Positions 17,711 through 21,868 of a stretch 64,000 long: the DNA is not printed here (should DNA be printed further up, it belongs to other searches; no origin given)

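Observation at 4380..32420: Six paralogous cassettes: a secreted passenger protein carrying a shared ~137-aa module, then a conserved 49-aa ORF and a hairpin terminator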

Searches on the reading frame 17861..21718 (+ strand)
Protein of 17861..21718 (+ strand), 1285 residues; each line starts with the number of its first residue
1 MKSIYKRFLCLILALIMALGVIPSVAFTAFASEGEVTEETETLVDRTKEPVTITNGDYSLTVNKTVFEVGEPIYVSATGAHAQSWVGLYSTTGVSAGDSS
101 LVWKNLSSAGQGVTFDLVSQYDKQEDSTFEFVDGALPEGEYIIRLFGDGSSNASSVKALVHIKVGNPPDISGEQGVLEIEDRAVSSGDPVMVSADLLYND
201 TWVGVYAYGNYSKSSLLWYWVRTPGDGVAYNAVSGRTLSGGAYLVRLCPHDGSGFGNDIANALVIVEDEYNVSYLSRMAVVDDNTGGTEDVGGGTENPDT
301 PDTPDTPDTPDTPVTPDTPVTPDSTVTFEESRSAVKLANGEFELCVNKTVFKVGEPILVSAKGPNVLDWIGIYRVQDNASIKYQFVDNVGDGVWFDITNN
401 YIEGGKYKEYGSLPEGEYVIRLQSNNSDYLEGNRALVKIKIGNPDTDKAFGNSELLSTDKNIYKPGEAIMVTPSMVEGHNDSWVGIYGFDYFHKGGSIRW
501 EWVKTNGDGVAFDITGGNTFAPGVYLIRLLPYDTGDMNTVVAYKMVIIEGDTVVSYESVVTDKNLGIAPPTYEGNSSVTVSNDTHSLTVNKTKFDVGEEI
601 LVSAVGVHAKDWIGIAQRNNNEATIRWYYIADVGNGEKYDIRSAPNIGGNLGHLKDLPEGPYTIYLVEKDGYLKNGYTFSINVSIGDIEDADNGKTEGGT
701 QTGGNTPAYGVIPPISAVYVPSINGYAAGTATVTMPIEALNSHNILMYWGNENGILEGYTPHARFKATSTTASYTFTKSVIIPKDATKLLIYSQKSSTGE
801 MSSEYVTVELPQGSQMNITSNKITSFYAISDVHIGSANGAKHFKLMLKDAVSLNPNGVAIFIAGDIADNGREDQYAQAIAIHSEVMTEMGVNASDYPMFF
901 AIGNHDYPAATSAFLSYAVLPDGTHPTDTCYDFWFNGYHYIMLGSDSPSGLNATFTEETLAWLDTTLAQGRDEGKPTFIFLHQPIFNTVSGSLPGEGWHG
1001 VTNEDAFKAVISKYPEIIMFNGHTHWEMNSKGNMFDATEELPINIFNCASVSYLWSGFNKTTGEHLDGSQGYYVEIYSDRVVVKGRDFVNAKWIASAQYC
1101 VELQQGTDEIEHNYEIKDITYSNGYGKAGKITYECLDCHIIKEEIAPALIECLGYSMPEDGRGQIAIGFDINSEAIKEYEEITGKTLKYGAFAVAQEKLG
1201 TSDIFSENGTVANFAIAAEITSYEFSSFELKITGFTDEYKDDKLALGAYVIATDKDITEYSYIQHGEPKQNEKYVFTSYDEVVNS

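Call 4: search_protein_families(library=pfam, proteins=[window:17861-21718:+], max_evalue=0.01)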
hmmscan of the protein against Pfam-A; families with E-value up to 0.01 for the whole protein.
window:17861-21718:+ (1285 aa): 1 family
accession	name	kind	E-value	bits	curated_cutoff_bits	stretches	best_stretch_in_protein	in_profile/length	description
PF00149.33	Metallophos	-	1.2e-09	39.4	21.5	1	826-1026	3-190/191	Calcineurin-like phosphoesterase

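Call 5: search_protein_families(library=ncbifam, proteins=[window:17861-21718:+], max_evalue=0.01)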
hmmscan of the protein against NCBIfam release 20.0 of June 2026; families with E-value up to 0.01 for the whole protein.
window:17861-21718:+ (1285 aa): 3 families
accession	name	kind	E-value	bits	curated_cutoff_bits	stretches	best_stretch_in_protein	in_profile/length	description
NF050112.1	PhdiestSpdARhizob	equivalog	8.3e-07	28.9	400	1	853-1028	36-201/264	2', 3'cyclic nucleotide phosphodiesterase SpdA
NF053861.1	DS8_antiphage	equivalog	2e-05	22.5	790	1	829-907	2-85/994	anti-phage protein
NF038253.1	GBS_IgA_bnd_BAC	equivalog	8.3e-05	20.6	1700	1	283-331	817-863/1127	IgA Fc-binding protein BAC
